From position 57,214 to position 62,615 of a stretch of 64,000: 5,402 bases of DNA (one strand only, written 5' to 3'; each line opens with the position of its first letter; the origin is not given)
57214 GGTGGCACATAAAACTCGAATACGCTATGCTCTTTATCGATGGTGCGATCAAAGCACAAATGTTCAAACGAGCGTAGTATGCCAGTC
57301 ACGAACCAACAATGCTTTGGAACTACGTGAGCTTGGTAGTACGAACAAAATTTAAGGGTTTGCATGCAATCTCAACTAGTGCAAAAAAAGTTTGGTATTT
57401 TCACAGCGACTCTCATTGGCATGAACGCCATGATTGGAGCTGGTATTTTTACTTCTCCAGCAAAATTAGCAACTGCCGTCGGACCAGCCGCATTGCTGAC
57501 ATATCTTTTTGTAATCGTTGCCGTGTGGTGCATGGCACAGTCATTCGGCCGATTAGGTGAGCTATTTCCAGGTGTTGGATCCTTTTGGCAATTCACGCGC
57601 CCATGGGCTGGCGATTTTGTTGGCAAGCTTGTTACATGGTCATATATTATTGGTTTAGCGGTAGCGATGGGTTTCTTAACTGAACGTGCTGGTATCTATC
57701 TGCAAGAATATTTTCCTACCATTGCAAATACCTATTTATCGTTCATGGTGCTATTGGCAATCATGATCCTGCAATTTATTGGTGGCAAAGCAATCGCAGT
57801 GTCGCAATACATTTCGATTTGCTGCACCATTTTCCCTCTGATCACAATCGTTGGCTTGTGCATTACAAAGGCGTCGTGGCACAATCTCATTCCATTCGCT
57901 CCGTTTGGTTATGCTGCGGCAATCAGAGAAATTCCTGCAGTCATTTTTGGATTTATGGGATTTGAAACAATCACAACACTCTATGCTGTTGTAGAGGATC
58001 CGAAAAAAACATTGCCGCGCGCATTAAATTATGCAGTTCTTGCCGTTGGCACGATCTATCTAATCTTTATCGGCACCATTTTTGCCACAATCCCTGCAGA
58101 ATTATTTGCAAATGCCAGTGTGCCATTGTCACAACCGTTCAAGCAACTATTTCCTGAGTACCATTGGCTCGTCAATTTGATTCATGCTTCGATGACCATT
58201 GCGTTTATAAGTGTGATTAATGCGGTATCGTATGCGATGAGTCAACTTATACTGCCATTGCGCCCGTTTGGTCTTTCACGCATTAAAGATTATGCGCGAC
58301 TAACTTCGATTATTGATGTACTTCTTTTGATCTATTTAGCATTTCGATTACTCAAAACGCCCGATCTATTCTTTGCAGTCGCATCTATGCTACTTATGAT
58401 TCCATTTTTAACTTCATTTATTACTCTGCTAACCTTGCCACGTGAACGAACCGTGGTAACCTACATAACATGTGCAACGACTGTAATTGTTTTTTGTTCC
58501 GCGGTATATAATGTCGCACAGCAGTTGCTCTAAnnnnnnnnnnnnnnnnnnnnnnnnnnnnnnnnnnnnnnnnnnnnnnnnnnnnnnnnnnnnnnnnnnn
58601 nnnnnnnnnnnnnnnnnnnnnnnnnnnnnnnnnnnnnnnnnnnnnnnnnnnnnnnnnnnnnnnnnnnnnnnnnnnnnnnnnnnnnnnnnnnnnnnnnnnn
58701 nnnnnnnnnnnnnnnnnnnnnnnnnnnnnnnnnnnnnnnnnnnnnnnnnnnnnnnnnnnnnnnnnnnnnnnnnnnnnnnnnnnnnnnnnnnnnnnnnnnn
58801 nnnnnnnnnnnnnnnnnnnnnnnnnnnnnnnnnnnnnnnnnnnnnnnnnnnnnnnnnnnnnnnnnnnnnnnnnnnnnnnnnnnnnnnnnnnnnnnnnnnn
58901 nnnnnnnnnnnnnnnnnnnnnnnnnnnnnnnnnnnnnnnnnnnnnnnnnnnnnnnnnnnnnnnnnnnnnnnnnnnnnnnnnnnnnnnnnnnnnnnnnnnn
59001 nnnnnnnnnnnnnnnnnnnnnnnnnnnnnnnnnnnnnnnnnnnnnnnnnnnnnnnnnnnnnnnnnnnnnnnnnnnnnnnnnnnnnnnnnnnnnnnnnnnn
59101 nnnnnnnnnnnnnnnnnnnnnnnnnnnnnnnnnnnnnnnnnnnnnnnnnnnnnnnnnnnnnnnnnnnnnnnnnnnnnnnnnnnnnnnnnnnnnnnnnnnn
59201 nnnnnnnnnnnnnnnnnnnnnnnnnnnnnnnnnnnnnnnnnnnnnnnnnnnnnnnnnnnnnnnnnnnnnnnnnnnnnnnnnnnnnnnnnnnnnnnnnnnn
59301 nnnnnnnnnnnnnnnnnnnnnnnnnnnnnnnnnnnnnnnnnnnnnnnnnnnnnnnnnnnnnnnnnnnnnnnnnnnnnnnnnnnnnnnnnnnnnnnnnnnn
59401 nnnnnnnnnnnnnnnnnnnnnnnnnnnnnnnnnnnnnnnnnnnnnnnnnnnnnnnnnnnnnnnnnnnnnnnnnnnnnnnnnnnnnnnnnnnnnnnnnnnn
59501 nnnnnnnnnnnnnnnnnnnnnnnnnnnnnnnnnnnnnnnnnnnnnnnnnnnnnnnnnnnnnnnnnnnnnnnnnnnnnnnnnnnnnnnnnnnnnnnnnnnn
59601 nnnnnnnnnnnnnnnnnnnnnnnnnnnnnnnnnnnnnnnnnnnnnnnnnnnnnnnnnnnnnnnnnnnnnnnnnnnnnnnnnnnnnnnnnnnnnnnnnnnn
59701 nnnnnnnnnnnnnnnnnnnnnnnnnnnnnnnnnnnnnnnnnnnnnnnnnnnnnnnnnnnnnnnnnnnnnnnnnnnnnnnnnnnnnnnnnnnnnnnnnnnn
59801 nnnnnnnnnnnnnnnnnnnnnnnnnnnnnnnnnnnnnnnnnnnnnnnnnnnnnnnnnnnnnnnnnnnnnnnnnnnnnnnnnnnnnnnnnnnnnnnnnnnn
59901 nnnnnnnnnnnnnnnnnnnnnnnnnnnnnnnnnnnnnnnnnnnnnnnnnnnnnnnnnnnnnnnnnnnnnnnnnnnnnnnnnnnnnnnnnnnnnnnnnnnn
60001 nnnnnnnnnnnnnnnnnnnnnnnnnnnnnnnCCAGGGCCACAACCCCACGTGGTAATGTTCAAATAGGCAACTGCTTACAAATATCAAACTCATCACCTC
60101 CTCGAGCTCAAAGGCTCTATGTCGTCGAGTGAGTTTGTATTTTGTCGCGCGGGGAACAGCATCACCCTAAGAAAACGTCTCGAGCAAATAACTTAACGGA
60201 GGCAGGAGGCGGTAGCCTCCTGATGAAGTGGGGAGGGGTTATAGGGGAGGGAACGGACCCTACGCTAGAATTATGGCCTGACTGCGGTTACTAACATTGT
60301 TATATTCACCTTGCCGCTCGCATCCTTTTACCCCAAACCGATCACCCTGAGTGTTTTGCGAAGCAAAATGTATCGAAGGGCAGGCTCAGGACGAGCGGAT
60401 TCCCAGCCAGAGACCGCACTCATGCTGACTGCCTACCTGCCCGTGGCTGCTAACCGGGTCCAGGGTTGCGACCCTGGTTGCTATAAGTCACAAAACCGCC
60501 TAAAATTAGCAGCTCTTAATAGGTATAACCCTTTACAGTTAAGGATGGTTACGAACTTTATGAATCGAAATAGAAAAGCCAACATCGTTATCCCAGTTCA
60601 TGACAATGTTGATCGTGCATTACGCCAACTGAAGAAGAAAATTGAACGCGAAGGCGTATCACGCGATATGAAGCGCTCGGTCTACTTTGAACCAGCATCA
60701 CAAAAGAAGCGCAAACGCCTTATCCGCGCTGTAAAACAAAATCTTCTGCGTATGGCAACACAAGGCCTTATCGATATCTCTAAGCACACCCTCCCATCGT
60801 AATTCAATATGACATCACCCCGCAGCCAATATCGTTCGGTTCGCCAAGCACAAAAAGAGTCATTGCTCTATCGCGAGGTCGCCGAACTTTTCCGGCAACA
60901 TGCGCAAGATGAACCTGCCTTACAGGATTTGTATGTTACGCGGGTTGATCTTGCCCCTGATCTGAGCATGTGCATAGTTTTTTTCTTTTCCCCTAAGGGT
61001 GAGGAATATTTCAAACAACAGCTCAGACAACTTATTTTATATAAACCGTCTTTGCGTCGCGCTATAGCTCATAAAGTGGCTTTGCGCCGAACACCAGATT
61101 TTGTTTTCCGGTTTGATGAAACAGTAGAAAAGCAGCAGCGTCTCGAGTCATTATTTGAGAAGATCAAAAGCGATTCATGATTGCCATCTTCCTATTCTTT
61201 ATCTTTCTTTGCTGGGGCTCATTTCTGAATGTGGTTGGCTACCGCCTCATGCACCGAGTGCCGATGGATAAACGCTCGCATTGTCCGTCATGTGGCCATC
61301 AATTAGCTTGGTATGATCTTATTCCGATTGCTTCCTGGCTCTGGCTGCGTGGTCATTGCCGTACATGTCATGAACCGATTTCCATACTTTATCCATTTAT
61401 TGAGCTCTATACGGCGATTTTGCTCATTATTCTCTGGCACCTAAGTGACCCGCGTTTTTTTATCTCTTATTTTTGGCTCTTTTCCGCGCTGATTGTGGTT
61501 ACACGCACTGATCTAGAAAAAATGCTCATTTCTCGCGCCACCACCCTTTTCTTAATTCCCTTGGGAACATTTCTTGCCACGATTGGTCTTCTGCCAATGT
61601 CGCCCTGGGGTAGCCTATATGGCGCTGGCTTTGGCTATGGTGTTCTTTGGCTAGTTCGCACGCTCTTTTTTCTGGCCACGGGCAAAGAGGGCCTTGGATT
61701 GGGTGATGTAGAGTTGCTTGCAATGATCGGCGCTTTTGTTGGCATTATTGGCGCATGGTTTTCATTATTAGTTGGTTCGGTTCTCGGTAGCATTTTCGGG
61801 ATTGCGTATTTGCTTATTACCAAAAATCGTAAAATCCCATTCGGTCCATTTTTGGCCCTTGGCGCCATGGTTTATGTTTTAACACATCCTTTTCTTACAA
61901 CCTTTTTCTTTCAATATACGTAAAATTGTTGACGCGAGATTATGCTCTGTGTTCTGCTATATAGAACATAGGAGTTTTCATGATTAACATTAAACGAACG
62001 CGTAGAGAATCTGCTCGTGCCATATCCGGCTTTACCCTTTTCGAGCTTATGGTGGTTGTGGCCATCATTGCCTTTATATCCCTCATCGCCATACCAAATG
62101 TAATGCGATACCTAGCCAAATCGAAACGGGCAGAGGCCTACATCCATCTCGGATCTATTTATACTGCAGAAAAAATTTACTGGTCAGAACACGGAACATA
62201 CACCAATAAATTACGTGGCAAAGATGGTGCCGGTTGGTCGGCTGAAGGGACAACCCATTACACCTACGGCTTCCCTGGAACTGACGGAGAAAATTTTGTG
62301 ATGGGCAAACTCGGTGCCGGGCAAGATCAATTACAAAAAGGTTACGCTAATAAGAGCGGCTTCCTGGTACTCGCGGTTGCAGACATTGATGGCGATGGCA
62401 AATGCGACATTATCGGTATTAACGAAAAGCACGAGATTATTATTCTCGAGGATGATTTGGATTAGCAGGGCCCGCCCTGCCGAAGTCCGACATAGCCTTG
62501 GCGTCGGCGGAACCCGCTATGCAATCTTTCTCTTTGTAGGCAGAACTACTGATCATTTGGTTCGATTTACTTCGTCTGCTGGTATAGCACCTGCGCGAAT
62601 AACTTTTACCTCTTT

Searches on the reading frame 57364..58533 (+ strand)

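Call 15: search_protein_families(library=ncbifam, proteins=[window:57364-58533:+], max_evalue=0.00001)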
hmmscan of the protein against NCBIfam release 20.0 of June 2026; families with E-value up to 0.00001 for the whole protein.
window:57364-58533:+ (389 aa): 23 families
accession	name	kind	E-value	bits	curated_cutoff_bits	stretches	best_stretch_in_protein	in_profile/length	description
TIGR00909.1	2A0306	subfamily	5.3e-28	98.1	556.8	1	7-362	2-377/429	amino acid transporter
NF053761.1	BrChAATpBcaP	equivalog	2.4e-19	69.7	690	1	4-300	18-331/460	branched-chain amino acid transporter BcaP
NF007602.0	PRK10249.1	equivalog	5.8e-14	51.9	851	1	16-299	29-322/458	phenylalanine transporter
NF007929.0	PRK10644.1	equivalog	6.2e-14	51.5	574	1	4-257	4-264/445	arginine/agmatine antiporter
NF007938.0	PRK10655.1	equivalog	6.3e-14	52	409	1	7-294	5-297/438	putrescine-ornithine antiporter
TIGR04298.1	his_histam_anti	equivalog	9.3e-13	48.2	750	1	9-265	1-268/429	histidine-histamine antiporter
TIGR01773.1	GABAperm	equivalog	2.2e-12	46.5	678.1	1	15-297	19-313/452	GABA permease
NF008094.0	PRK10836.1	subfamily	4.5e-11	42.2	735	1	14-297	21-324/489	amino acid permease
NF007594.0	PRK10238.1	equivalog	1e-10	41.2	848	1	16-299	20-313/456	aromatic amino acid transporter AroP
TIGR00905.1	2A0302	subfamily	1.1e-10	40.9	409.05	1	4-385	4-408/473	basic amino acid/polyamine antiporter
NF008245.0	PRK11021.1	equivalog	1.2e-10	41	284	1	21-284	19-285/419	L-methionine/branched-chain amino acid transporter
NF007876.0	PRK10580.1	equivalog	1.8e-09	37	736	1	17-262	18-277/457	proline-specific permease ProY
NF007566.0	PRK10197.1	equivalog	3e-09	36.1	871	1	15-299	19-315/466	GABA permease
NF008484.0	PRK11387.1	equivalog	6.1e-09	35.4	716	1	17-299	23-319/471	S-methylmethionine permease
TIGR04299.1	antiport_PotE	equivalog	1.4e-07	31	560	1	7-284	3-285/430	putrescine-ornithine antiporter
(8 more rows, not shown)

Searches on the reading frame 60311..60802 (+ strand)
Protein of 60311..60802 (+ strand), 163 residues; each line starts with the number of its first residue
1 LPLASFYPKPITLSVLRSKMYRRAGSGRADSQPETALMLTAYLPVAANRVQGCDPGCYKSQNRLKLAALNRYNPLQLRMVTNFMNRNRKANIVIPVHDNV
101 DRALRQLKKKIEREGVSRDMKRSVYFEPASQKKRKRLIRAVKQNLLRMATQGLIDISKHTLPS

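Call 35: search_protein_families(library=pfam, proteins=[window:60311-60802:+], max_evalue=0.0001)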
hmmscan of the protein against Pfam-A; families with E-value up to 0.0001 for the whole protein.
window:60311-60802:+ (163 aa): 1 family
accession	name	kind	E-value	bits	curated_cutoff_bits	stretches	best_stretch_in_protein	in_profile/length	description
PF01165.25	Ribosomal_S21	-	3.9e-11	42.9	27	1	94-143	2-53/55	Ribosomal protein S21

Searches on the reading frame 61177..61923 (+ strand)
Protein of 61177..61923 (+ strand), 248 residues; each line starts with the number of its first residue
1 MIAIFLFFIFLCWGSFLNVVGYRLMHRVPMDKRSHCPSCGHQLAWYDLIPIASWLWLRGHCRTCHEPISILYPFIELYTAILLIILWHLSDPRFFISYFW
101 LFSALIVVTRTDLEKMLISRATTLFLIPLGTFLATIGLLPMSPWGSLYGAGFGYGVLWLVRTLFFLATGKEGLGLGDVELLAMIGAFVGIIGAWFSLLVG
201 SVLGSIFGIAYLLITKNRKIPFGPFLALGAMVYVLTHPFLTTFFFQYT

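Call 35: search_protein_families(library=pfam, proteins=[window:61177-61923:+], max_evalue=0.0001)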
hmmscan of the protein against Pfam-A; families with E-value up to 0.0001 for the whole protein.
window:61177-61923:+ (248 aa): 2 families
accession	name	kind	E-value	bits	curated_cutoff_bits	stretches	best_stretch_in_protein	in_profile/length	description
PF06750.18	A24_N_bact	-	2.6e-29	101.6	23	1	11-87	4-81/84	Bacterial Peptidase A24 N-terminal domain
PF01478.23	Peptidase_A24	-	3e-15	57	26.5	1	101-209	3-104/104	Type IV leader peptidase family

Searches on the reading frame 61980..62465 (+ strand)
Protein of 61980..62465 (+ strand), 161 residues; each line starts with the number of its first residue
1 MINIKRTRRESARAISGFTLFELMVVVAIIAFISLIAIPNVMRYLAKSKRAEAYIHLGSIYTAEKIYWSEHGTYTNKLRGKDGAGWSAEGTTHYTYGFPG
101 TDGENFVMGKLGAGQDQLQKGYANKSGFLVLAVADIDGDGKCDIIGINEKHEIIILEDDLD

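Call 85: search_protein_families(library=pfam, proteins=[window:61980-62465:+], max_evalue=0.001)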
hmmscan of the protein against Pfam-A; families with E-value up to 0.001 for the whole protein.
window:61980-62465:+ (161 aa): 2 families
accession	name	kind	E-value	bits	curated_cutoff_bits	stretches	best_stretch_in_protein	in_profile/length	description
PF07963.17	N_methyl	-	1.7e-05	24.6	21.2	1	15-38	4-27/27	Prokaryotic N-terminal methylation motif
PF16732.10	ComP_DUS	-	0.00026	22.2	27.3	1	39-107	1-69/87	Type IV minor pilin ComP, DNA uptake sequence receptor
